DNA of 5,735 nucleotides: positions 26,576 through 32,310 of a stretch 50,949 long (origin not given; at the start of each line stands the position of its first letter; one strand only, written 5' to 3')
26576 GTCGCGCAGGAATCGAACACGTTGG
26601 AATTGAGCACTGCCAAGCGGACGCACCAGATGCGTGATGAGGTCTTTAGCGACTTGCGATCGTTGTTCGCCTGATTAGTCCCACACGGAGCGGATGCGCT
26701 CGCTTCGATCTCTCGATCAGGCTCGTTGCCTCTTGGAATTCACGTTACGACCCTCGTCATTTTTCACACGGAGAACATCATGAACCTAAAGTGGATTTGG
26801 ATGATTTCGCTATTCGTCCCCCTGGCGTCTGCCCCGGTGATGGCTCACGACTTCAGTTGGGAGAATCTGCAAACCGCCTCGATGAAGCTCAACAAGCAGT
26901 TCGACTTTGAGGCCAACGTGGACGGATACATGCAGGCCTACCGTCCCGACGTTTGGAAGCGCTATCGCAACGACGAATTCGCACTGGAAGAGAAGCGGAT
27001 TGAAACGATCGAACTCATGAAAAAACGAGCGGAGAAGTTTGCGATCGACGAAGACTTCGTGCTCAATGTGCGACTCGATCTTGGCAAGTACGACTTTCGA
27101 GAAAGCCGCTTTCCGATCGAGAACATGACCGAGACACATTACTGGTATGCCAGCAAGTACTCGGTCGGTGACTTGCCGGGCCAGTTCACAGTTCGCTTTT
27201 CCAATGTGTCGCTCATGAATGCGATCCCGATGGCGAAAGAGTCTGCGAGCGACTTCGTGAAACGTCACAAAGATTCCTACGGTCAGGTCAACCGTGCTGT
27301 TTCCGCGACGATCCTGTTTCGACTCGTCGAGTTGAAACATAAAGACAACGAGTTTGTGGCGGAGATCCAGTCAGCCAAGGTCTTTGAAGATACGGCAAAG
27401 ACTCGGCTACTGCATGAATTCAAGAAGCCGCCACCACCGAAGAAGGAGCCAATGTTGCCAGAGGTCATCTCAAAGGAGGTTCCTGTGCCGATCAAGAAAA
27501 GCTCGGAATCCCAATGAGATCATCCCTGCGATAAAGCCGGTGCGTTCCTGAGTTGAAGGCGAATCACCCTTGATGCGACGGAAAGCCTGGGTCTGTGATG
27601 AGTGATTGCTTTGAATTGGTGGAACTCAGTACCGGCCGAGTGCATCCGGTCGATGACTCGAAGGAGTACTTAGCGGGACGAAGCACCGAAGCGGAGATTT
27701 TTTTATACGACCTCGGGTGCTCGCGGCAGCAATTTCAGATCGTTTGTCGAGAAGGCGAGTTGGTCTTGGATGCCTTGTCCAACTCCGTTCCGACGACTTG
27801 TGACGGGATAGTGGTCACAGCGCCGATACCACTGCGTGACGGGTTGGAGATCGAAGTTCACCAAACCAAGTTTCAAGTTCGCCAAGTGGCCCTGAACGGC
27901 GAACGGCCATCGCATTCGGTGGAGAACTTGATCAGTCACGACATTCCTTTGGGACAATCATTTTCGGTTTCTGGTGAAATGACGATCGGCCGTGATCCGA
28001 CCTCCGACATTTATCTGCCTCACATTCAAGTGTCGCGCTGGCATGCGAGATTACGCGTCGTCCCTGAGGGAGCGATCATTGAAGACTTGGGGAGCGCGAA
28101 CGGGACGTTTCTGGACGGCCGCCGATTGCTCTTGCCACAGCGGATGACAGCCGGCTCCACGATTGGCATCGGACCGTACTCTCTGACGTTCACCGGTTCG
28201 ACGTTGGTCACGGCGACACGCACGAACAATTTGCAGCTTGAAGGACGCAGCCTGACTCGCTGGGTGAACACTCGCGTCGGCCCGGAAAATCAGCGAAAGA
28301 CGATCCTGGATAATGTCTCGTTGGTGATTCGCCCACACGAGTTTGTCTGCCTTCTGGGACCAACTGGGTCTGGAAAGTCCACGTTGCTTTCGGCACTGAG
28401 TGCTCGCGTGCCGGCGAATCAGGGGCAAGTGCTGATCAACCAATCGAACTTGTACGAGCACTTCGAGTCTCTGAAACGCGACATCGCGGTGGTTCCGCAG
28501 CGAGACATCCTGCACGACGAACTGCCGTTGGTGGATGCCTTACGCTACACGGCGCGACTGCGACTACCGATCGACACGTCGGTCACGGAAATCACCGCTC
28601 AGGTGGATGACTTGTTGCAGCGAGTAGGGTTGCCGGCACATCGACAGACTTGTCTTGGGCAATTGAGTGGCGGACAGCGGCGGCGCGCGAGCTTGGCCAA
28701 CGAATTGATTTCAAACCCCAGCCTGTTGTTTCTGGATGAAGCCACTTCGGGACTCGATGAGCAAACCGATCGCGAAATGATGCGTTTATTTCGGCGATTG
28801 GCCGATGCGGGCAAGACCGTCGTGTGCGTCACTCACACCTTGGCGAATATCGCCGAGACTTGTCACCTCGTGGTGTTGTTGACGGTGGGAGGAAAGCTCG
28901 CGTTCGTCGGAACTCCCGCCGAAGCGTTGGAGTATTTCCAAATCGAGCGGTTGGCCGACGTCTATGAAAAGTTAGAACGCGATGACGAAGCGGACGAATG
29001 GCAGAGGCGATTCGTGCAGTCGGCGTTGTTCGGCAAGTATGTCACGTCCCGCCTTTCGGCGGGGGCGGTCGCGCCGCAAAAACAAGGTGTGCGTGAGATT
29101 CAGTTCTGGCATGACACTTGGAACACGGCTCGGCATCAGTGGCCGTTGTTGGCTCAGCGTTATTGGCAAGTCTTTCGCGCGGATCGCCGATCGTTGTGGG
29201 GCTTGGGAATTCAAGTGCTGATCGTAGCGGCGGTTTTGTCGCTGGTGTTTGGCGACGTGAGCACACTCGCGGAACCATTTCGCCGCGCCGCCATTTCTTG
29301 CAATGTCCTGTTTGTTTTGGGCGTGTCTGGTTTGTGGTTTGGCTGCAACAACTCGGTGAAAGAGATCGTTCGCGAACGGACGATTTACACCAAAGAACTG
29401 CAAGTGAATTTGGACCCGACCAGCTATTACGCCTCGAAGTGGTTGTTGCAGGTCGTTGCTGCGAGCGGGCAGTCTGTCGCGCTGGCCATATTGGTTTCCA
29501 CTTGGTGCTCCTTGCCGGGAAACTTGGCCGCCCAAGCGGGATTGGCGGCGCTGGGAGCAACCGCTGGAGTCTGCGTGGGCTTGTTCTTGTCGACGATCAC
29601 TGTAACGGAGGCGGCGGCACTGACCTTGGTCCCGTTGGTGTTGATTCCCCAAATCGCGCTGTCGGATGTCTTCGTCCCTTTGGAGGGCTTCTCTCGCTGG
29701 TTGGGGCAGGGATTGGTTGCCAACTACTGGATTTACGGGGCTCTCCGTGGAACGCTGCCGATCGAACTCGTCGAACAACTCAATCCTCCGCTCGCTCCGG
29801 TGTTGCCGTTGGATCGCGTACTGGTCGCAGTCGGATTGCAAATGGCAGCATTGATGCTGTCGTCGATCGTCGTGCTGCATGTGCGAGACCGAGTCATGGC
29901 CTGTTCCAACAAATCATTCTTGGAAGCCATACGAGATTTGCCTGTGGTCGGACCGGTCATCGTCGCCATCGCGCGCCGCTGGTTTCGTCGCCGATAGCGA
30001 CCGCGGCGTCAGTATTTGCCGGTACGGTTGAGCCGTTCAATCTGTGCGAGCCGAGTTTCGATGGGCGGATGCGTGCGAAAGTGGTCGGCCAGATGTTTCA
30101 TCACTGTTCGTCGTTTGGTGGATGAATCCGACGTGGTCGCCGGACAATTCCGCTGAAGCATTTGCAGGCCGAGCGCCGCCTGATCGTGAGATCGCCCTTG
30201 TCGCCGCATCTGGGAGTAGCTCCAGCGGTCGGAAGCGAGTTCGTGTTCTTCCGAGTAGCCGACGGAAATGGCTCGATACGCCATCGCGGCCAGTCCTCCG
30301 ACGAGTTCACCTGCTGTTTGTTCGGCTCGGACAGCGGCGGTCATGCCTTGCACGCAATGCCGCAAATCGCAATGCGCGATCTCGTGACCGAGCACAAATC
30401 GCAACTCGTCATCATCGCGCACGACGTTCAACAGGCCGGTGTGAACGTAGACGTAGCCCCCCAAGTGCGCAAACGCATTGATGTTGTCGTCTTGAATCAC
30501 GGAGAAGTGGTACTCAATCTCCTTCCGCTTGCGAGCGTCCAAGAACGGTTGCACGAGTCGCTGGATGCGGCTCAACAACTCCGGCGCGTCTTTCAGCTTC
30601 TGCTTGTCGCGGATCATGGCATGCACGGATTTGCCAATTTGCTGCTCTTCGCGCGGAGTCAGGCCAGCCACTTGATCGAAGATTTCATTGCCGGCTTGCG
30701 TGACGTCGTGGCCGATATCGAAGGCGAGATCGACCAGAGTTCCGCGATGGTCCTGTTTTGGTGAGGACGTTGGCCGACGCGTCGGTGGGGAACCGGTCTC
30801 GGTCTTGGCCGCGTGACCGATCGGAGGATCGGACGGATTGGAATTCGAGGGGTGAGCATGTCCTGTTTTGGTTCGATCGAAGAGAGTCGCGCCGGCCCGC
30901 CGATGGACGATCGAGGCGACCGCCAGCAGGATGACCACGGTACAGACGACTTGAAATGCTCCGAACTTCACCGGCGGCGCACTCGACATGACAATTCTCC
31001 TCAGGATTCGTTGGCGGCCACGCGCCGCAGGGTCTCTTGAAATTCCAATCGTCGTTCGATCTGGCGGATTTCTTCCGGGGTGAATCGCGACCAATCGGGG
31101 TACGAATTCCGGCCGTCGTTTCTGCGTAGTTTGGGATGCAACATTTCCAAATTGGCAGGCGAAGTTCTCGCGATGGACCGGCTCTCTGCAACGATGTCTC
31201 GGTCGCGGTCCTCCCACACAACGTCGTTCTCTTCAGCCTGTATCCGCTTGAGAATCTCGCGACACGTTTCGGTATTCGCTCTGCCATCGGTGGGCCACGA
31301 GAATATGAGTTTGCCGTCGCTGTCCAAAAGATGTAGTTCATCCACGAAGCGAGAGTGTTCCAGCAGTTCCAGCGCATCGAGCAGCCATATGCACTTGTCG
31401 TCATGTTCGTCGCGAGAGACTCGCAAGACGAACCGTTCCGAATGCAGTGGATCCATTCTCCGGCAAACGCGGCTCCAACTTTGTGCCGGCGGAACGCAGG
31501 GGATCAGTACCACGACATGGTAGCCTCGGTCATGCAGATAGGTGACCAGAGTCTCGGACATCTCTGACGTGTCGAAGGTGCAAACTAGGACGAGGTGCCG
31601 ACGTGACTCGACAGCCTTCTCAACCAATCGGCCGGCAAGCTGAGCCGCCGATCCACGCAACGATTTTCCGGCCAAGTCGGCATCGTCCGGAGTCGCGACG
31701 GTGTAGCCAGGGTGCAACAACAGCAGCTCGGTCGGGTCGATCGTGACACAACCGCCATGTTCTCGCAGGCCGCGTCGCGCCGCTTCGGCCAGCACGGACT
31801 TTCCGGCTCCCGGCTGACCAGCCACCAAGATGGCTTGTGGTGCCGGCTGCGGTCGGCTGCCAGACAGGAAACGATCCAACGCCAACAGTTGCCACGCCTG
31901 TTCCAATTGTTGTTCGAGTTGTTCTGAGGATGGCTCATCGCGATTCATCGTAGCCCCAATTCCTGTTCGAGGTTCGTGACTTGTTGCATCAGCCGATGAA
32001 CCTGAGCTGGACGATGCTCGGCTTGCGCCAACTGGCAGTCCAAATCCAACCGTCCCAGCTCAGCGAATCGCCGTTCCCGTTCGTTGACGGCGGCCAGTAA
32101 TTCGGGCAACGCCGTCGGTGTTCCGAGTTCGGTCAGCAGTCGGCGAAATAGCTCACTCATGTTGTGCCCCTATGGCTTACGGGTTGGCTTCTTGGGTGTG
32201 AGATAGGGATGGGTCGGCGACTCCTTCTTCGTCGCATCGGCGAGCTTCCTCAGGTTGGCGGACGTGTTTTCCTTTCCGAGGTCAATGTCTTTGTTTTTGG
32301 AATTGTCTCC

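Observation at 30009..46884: Candidate novel membrane-associated system: kinase + caspase-fold trio + membrane adaptors + paired Clp-D2 AAA+ + orphan coupling-protein-like ATPase + basic-tailed toxin-like cargo + M48 protease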

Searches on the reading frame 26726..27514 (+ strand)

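Call 42: search_protein_families(library=pfam, proteins=[window:26726-27514:+], max_evalue=0.001)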
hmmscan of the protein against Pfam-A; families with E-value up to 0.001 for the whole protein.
window:26726-27514:+ (263 aa): 1 family
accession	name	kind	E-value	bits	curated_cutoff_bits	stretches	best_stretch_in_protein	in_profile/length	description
PF16144.10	DUF4852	-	3.3e-22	79.2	22.8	1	62-179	2-115/116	Domain of unknown function (DUF4852)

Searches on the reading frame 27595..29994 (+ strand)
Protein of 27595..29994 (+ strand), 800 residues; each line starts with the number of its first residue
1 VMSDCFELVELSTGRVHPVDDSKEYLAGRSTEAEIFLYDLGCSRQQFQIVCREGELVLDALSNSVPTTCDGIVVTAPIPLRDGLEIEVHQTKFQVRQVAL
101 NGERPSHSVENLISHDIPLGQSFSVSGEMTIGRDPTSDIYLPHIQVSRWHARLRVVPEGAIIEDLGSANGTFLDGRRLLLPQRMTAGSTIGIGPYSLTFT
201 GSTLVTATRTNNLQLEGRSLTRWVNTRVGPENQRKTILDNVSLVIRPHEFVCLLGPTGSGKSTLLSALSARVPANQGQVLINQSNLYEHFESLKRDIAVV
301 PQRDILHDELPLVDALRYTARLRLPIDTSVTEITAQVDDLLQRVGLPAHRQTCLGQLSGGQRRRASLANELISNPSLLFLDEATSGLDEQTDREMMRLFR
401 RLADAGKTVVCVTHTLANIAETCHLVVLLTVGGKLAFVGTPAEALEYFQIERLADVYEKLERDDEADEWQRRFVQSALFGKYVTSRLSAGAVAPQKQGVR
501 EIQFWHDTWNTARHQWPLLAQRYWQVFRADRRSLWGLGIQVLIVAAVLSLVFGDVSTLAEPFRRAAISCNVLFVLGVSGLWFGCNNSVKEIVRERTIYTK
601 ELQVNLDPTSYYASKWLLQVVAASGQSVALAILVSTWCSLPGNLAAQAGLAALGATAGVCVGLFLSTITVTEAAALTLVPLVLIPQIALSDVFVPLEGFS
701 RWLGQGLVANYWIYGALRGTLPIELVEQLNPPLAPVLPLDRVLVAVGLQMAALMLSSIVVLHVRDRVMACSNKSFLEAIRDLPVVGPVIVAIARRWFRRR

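Call 7: search_protein_families(library=pfam, proteins=[window:27595-29994:+], max_evalue=0.01)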
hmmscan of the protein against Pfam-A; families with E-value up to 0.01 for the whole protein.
window:27595-29994:+ (800 aa): 16 families
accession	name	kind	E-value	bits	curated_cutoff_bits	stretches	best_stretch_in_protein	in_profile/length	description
PF00005.33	ABC_tran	-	9.9e-28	97.9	25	1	238-385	1-137/137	ABC transporter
PF00498.31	FHA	-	3.2e-23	82.4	20.7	2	130-193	2-67/67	FHA domain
PF16697.10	Yop-YscD_cpl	-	1.5e-17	64.1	33.2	2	126-199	16-90/94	Inner membrane component of T3SS, cytoplasmic domain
PF01061.29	ABC2_membrane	-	7.5e-17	62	26.9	1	515-706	2-193/211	ABC-2 type transporter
PF12698.13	ABC2_membrane_3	-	7e-08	32.4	31.6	1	572-743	165-319/347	ABC-2 family transporter protein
PF13191.12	AAA_16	-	2.7e-06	28.4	32.6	1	231-402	6-159/167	AAA ATPase domain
PF13304.12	AAA_21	-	1e-05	26.2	27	0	250-278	1-43/304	AAA domain, putative AbiEii toxin, Type IV TA system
PF02463.25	SMC_N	-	2.5e-05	24.2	40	1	248-422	24-207/220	RecF/RecN/SMC N terminal domain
PF13401.12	AAA_22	-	3.3e-05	24.7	27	1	249-405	6-110/130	AAA domain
PF13555.12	AAA_29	-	4.9e-05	23.4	27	1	240-283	14-56/61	P-loop containing region of AAA domain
PF13481.12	AAA_25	-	9.6e-05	22.5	27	1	241-342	26-136/195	AAA domain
PF13558.12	SbcC_Walker_B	-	0.00054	20.6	27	1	368-400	51-89/90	SbcC/RAD50-like, Walker B motif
PF13604.12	AAA_30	-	0.00076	19.7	27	0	246-280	16-50/191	AAA domain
PF25199.1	nSTAND_NTPase5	-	0.00083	19.6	34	1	246-291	39-85/145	Novel STAND NTPase 5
PF00437.27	T2SSE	-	0.0022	17.1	24.9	1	242-276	136-170/370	Type II/IV secretion system protein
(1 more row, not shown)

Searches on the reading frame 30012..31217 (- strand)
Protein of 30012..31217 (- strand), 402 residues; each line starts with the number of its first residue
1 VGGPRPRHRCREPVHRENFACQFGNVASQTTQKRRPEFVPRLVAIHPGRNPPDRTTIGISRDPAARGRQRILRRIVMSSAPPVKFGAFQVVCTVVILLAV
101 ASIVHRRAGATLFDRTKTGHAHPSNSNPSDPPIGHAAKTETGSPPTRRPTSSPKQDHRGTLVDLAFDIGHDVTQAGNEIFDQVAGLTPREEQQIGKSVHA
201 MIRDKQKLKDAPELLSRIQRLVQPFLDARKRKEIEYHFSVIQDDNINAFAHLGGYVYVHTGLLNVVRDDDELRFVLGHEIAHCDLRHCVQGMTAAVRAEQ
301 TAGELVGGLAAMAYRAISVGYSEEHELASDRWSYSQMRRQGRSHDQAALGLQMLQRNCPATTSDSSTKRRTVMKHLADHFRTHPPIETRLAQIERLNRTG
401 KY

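Call 7: search_protein_families(library=pfam, proteins=[window:30012-31217:-], max_evalue=0.01)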
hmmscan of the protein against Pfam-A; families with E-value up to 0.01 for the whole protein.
window:30012-31217:- (402 aa): 1 family
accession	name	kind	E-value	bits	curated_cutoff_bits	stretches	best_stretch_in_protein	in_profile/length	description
PF01435.24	Peptidase_M48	-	1.5e-25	90.5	20.3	1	217-395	6-184/186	Peptidase family M48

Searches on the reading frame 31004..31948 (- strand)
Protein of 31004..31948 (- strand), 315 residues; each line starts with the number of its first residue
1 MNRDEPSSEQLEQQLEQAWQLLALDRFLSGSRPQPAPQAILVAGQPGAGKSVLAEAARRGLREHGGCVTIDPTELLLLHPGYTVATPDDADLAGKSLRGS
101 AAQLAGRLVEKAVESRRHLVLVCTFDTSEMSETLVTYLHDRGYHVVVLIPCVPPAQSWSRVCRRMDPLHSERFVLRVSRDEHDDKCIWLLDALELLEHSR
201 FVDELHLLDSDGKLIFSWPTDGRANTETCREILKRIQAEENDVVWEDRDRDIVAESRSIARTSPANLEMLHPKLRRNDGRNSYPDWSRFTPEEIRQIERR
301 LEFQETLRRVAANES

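Call 4: search_protein_families(library=pfam, proteins=[window:31004-31948:-], max_evalue=0.01)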
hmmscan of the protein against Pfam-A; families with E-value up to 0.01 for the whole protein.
window:31004-31948:- (315 aa): 5 families
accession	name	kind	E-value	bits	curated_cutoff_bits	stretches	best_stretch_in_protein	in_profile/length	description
PF06414.18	Zeta_toxin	-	1.9e-26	93.2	22.3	1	32-212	11-189/199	Zeta toxin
PF13671.12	AAA_33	-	1.1e-07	32.7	27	1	40-167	2-121/143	AAA domain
PF13191.12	AAA_16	-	1.1e-06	29.7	32.6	1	20-118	8-96/167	AAA ATPase domain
PF13401.12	AAA_22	-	0.00042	21.1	27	1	38-146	6-88/130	AAA domain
PF24883.2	NPHP3_N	-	0.0012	19.5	24.8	0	36-65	21-50/164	Nephrocystin 3, N-terminal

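Call 5: search_protein_families(library=padloc, proteins=[window:31004-31948:-], max_evalue=0.01)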
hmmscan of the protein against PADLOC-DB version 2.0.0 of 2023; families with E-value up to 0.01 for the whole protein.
window:31004-31948:- (315 aa): 2 families
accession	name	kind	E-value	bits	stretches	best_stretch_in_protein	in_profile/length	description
PDLC04140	mad8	-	0.00029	18.4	1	38-199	28-101/314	mads_8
PDLC01045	Csx3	-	0.0013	16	1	31-64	101-134/286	Csx3-AAA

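Call 32: search_protein_families(library=ncbifam, proteins=[window:31004-31948:-], max_evalue=0.01)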
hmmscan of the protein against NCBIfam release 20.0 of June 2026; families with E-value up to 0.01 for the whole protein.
window:31004-31948:- (315 aa): 2 families
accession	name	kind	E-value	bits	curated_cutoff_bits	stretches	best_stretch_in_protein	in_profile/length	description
NF041574.1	antitoxPezT_Strep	equivalog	4.9e-12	45.6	470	1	24-233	19-228/251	type II toxin-antitoxin system toxin PezT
NF006746.0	PRK09270.1-5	subfamily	9.9e-06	24.6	250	1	40-72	24-56/210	nucleoside/nucleotide kinase family protein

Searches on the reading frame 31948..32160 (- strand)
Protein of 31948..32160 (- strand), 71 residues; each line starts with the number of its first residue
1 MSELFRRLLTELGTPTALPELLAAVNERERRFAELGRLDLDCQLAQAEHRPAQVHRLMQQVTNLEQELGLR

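Call 7: search_protein_families(library=pfam, proteins=[window:31948-32160:-], max_evalue=0.01)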
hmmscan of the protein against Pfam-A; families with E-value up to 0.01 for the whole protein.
window:31948-32160:- (71 aa): 0 families
